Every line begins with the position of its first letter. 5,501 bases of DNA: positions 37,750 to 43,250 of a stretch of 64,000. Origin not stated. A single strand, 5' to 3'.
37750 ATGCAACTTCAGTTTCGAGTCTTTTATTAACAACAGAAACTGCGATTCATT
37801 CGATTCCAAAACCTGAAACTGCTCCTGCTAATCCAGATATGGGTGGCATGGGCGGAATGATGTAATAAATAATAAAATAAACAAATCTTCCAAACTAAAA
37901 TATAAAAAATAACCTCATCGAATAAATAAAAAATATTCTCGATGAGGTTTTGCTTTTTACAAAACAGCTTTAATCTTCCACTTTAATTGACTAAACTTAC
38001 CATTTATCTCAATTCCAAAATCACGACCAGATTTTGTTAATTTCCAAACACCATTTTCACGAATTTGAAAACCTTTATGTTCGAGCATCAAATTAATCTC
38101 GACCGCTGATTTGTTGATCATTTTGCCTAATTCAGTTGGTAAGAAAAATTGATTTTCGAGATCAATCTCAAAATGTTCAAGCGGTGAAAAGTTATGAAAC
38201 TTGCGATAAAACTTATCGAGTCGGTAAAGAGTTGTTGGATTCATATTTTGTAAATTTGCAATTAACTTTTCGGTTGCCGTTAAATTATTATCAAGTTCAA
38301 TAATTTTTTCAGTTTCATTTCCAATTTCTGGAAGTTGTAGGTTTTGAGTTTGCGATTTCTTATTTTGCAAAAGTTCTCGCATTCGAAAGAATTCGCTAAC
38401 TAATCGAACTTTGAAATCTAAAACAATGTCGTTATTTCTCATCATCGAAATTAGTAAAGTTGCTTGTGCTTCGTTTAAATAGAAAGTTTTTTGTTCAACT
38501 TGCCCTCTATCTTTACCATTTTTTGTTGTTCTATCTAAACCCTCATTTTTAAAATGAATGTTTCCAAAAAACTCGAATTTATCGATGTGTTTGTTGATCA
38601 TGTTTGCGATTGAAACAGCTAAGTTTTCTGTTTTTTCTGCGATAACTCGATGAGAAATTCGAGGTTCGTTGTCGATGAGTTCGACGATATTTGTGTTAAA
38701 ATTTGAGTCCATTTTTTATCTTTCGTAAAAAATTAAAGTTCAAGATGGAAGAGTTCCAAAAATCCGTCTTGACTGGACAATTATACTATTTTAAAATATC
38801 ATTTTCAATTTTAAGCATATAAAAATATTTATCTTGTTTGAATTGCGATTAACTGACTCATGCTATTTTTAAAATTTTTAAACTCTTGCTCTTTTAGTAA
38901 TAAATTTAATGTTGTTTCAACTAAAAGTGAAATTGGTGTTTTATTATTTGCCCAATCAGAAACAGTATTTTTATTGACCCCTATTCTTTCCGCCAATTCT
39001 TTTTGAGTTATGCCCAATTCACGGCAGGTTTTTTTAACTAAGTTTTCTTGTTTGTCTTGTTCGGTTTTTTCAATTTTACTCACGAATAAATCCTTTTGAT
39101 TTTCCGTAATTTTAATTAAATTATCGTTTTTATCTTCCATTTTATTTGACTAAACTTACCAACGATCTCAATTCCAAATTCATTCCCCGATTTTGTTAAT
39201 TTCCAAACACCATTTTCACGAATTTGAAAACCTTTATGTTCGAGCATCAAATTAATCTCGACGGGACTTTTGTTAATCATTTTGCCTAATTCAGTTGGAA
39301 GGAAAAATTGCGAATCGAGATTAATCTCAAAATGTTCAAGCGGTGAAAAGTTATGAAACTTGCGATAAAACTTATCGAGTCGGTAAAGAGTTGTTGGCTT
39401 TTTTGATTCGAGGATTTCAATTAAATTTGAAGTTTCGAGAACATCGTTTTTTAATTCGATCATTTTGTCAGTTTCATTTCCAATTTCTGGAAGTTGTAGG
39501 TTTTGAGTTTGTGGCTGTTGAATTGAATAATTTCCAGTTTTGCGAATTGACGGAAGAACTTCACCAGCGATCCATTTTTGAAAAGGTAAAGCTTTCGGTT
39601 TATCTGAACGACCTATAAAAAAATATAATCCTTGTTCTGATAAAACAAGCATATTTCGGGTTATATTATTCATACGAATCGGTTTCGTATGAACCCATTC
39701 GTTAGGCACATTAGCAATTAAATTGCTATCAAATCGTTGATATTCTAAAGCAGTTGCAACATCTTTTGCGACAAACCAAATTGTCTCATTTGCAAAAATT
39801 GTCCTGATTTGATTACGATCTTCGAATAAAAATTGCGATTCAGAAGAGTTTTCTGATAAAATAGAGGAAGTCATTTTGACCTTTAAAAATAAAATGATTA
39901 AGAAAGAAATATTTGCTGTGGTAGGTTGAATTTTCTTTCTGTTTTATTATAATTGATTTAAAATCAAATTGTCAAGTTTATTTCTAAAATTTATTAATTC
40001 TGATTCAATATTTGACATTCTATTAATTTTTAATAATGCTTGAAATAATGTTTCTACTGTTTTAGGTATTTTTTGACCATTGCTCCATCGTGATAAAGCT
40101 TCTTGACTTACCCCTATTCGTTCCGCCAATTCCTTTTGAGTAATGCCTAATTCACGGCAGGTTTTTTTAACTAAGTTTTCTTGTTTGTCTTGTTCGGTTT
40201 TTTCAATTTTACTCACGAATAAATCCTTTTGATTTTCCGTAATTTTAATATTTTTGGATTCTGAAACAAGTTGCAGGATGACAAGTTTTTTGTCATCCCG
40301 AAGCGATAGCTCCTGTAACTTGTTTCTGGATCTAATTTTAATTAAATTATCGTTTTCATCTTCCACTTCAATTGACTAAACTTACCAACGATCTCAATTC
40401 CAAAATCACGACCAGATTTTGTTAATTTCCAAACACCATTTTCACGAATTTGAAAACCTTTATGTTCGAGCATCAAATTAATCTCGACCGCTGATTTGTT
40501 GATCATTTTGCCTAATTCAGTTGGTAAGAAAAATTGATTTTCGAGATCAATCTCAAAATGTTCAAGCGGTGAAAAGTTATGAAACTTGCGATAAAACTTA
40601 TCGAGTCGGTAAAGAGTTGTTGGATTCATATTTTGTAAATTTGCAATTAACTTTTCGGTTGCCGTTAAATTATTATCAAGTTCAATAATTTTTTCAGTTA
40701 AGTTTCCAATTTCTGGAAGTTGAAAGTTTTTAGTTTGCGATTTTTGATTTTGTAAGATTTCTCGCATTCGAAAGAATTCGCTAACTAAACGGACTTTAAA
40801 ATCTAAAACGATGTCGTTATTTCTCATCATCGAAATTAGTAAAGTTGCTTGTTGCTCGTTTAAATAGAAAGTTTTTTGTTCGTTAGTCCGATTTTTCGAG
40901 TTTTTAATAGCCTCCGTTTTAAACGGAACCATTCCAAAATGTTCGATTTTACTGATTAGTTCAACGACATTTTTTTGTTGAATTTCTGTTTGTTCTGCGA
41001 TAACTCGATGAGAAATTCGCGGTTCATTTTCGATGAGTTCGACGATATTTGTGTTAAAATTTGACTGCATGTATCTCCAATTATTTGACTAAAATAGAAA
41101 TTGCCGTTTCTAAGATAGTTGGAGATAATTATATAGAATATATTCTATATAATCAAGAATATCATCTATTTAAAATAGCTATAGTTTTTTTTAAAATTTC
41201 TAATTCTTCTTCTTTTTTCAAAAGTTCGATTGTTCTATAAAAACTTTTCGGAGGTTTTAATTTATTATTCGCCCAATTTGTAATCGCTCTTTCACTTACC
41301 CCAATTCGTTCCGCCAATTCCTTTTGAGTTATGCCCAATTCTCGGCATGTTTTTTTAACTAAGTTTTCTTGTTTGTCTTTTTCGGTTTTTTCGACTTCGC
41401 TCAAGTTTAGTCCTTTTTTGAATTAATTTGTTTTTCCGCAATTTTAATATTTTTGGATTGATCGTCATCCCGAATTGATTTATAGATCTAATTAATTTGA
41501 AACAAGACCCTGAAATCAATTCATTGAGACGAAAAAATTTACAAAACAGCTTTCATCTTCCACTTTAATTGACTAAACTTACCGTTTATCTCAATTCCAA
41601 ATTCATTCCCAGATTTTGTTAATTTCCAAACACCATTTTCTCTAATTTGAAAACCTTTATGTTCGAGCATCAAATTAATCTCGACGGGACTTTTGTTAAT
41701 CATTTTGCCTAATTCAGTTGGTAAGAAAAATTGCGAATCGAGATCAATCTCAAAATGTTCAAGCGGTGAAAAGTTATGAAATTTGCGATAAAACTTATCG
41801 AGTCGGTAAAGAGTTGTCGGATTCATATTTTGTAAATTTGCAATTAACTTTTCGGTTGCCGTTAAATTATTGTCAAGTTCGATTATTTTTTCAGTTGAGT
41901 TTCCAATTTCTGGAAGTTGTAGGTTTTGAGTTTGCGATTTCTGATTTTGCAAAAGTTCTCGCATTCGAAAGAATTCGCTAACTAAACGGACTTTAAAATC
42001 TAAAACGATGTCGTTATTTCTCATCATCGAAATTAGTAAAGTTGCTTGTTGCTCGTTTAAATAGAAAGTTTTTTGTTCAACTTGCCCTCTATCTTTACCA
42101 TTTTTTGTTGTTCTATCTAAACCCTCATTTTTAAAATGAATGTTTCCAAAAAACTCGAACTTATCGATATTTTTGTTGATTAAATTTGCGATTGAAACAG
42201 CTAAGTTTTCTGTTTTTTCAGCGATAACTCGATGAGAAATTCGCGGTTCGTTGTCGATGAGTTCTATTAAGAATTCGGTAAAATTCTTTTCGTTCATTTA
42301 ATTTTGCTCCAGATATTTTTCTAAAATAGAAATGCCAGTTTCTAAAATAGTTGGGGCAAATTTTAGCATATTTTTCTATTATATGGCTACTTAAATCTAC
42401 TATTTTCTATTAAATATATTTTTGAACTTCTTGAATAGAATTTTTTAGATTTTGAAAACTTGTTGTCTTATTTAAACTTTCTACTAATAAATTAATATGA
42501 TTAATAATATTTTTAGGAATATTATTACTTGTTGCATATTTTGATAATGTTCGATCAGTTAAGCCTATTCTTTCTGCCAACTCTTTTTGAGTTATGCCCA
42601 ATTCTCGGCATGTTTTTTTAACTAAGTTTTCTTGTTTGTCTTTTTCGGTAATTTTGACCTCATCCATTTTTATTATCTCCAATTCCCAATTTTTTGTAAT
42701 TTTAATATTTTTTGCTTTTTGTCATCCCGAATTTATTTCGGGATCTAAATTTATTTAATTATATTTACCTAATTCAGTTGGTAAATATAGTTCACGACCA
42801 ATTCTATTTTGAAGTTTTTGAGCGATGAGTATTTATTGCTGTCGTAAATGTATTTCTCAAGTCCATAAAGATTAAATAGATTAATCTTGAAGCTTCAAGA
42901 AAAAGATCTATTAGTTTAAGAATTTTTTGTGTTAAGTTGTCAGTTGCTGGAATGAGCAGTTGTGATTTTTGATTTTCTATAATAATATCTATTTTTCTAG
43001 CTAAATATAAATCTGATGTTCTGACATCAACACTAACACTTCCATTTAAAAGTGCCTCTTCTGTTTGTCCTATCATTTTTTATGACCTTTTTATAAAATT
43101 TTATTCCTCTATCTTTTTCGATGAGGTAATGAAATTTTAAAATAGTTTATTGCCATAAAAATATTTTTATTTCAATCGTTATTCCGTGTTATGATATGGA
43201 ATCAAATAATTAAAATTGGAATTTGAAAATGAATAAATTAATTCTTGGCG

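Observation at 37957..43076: Tandem array of HTH + Rha/Bro-KilAC cassettes: conserved scaffolds, swapped specificity segments, no phage context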

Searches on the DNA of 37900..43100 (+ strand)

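Call 72: search_dna_similar(query=window:37900-43100:+, collection=plasmids, mode=distant, max_rows=10)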
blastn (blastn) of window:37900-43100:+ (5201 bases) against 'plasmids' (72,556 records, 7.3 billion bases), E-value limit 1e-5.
No match.
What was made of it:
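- Tried and rejected: No match (call 72).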

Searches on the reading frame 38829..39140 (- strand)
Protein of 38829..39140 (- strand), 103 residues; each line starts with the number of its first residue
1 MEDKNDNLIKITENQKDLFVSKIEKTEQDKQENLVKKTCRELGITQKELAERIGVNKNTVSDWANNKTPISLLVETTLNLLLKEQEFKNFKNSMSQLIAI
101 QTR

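Call 3: search_protein_families(library=pfam, proteins=[window:38829-39140:-], max_evalue=0.1)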
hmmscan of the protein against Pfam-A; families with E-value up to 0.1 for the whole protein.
window:38829-39140:- (103 aa): 23 families
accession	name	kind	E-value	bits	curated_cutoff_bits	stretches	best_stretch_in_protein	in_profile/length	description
PF01381.28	HTH_3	-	1.8e-09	37.9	23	1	37-72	3-38/55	Helix-turn-helix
PF13443.12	HTH_26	-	2.1e-05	25.1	22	1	36-72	3-40/63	Cro/C1-type HTH DNA-binding domain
PF07022.19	Phage_CI_repr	-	8.1e-05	23.3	22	1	35-77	3-47/65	Bacteriophage CI repressor helix-turn-helix domain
PF13384.12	HTH_23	-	0.00023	21.3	24.6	1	39-64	14-38/50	Homeodomain-like domain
PF12844.13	HTH_19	-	0.00058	20.2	30.2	1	35-68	4-37/64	Helix-turn-helix domain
PF15943.11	YdaS_toxin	-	0.0009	19.5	30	1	37-70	3-35/65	Bacterial toxin YdaS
PF13412.12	HTH_24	-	0.0015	18.5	21.9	1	43-61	17-35/48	Winged helix-turn-helix DNA-binding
PF13560.12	HTH_31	-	0.0036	18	27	1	39-68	10-39/64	Helix-turn-helix domain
PF13022.12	HTH_Tnp_1_2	-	0.0037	17.8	27.9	1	41-81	23-64/122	Helix-turn-helix of insertion element transposase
PF04218.19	CENP-B_N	-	0.005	16.9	21.2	1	46-68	25-47/53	CENP-B N-terminal DNA-binding domain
PF17762.8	HTH_ParB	-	0.0066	17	22.6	1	36-62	13-39/102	ParB HTH domain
PF13545.12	HTH_Crp_2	-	0.0098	16.3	27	1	39-61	18-40/70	Crp-like helix-turn-helix domain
PF11527.13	ARL2_Bind_BART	-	0.016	15.8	23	1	32-96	55-109/116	The ARF-like 2 binding protein BART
PF15731.11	MqsA_antitoxin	-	0.017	15.7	30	1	17-83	58-122/131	Antitoxin component of bacterial toxin-antitoxin system, MqsA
PF20432.4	Xre-like-HTH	-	0.027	15.2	25.8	1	35-62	15-42/63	Antitoxin Xre-like helix-turn-helix domain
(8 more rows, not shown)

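Call 6: search_protein_families(library=phrogs, proteins=[window:38829-39140:-], max_evalue=0.01)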
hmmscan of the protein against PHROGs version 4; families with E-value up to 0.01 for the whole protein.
window:38829-39140:- (103 aa): 41 families (the best 25 are shown)
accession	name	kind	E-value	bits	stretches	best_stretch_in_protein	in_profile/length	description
phrog_4779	-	transcription regulation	9.7e-13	49.5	1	31-94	3-71/98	transcriptional regulator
phrog_8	-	transcription regulation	1.8e-10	41.8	1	23-73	69-127/346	transcriptional regulator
phrog_4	-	transcription regulation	1.1e-08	35.5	1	25-75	128-174/400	transcriptional repressor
phrog_3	-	transcription regulation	1.4e-07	32.6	1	21-72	79-128/430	transcriptional repressor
phrog_2967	-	transcription regulation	3.4e-06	27.8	1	36-68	16-48/225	transcriptional regulator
phrog_25249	-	unknown function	4e-06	27.4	1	37-93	8-64/265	-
phrog_4151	-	DNA, RNA and nucleotide metabolism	4.1e-06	27.7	1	26-67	4-44/154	DNA binding protein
phrog_1373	-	transcription regulation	4.2e-06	27.8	1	33-72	66-105/166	transcriptional regulator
phrog_296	-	integration and excision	8.1e-06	25.8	1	7-93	203-297/626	DNA transposition protein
phrog_7241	-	transcription regulation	1.4e-05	26.1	1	27-68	59-99/122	transcriptional regulator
phrog_2328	-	transcription regulation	1.9e-05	25.4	1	36-71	21-56/128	transcriptional repressor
phrog_2104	-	unknown function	3.8e-05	24.8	1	27-69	36-78/103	-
phrog_2339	-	DNA, RNA and nucleotide metabolism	5.9e-05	24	1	30-71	25-67/98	HTH DNA binding protein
phrog_1728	-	transcription regulation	8.3e-05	22.7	1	35-96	8-68/380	transcriptional regulator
phrog_7344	-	head and packaging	0.00011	23.5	1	34-97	24-81/161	terminase small subunit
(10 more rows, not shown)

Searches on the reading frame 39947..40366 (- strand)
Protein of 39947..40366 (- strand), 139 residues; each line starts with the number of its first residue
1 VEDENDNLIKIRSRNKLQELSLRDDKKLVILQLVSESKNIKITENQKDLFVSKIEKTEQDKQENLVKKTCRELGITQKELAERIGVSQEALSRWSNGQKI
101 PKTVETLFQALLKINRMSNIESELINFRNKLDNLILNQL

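Call 3: search_protein_families(library=pfam, proteins=[window:39947-40366:-], max_evalue=0.1)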
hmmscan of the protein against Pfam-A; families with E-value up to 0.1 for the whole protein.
window:39947-40366:- (139 aa): 22 families
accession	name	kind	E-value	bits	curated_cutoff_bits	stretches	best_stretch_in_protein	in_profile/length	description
PF01381.28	HTH_3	-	5e-10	39.7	23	1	69-107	4-41/55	Helix-turn-helix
PF12844.13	HTH_19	-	6.1e-06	26.5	30.2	1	66-107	4-45/64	Helix-turn-helix domain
PF13560.12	HTH_31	-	4.1e-05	24.2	27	1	70-102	10-43/64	Helix-turn-helix domain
PF15731.11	MqsA_antitoxin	-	8.2e-05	23.2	30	1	41-109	52-118/131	Antitoxin component of bacterial toxin-antitoxin system, MqsA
PF22495.2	HTH_92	-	0.00013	21.6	27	1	71-108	5-42/45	RsaL-like HTH domain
PF13443.12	HTH_26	-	0.00018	22.2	22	1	68-99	4-35/63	Cro/C1-type HTH DNA-binding domain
PF13545.12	HTH_Crp_2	-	0.00052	20.4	27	1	70-93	18-41/70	Crp-like helix-turn-helix domain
PF01047.28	MarR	-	0.0018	18.6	24.6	1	74-95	17-38/59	MarR family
PF15943.11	YdaS_toxin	-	0.0018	18.5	30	1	68-101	3-36/65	Bacterial toxin YdaS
PF07022.19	Phage_CI_repr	-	0.0023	18.7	22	1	66-101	3-39/65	Bacteriophage CI repressor helix-turn-helix domain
PF13384.12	HTH_23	-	0.0035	17.5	24.6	1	70-94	14-37/50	Homeodomain-like domain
PF14549.12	P22_Cro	-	0.005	17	30.2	1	76-102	11-35/60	DNA-binding transcriptional regulator Cro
PF01527.26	HTH_Tnp_1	-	0.0065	17.1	24.1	1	64-95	14-44/75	Transposase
PF20432.4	Xre-like-HTH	-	0.01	16.6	25.8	1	66-96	15-44/63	Antitoxin Xre-like helix-turn-helix domain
PF13412.12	HTH_24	-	0.011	15.7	21.9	1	74-92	17-35/48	Winged helix-turn-helix DNA-binding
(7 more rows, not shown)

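Call 6: search_protein_families(library=phrogs, proteins=[window:39947-40366:-], max_evalue=0.01)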
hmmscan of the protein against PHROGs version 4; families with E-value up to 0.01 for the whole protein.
window:39947-40366:- (139 aa): 40 families (the best 25 are shown)
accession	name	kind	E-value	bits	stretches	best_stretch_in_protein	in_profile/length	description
phrog_4779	-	transcription regulation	1.7e-14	55.1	1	63-138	4-78/98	transcriptional regulator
phrog_8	-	transcription regulation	1.9e-10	41.7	1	25-111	46-128/346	transcriptional regulator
phrog_4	-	transcription regulation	2.2e-08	34.5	1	54-110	126-183/400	transcriptional repressor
phrog_3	-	transcription regulation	6.9e-08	33.7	1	26-126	66-147/430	transcriptional repressor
phrog_7241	-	transcription regulation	5.8e-07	30.6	1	56-103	57-103/122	transcriptional regulator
phrog_2967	-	transcription regulation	6.8e-07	30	1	67-103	16-52/225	transcriptional regulator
phrog_35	-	transcription regulation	1.2e-06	29.8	1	54-103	65-114/181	transcriptional repressor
phrog_2104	-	unknown function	1.4e-06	29.4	1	31-104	10-82/103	-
phrog_296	-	integration and excision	1.7e-06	28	1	31-114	193-279/626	DNA transposition protein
phrog_2439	-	transcription regulation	2.8e-06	27.4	1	66-111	12-59/367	transcriptional regulator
phrog_2339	-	DNA, RNA and nucleotide metabolism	3.5e-06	27.9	1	63-123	27-87/98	HTH DNA binding protein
phrog_4836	-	transcription regulation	5.3e-06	27.1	1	55-102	70-116/194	CII-like regulator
phrog_2328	-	transcription regulation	6.7e-06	26.9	1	67-104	21-57/128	transcriptional repressor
phrog_1373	-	transcription regulation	1.6e-05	26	1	64-101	66-103/166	transcriptional regulator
phrog_6831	-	transcription regulation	1.9e-05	25.6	1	70-99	14-43/68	transcriptional regulator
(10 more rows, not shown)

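Call 37: search_protein_families(library=padloc, proteins=[window:39947-40366:-], max_evalue=0.001)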
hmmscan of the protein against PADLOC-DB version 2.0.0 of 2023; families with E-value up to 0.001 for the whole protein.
window:39947-40366:- (139 aa): 10 families
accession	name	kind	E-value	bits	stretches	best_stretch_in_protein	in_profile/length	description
PDLC04133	mad1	-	2.2e-05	22.7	1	75-102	6-33/60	mads_1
PDLC03952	RmrA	-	2.5e-05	21.3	1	69-103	30-64/395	-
PDLC02926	HTH_VI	-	3.2e-05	22.1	1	68-102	8-42/92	-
PDLC03947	RmrA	-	4.1e-05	20.6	1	62-103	12-53/383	-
PDLC04775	PDC-M69A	-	7.1e-05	21.3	1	66-101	12-47/113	-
PDLC03951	RmrA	-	0.00012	19.2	1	70-103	17-50/400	-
PDLC03954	RmrA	-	0.0003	17.8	1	68-104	16-53/380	-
PDLC03944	RmrA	-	0.00034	17.8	1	73-109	18-53/384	-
PDLC03949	RmrA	-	0.0004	17.4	1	73-111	14-54/363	-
PDLC03948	RmrA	-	0.0004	17.4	1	71-109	18-58/397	-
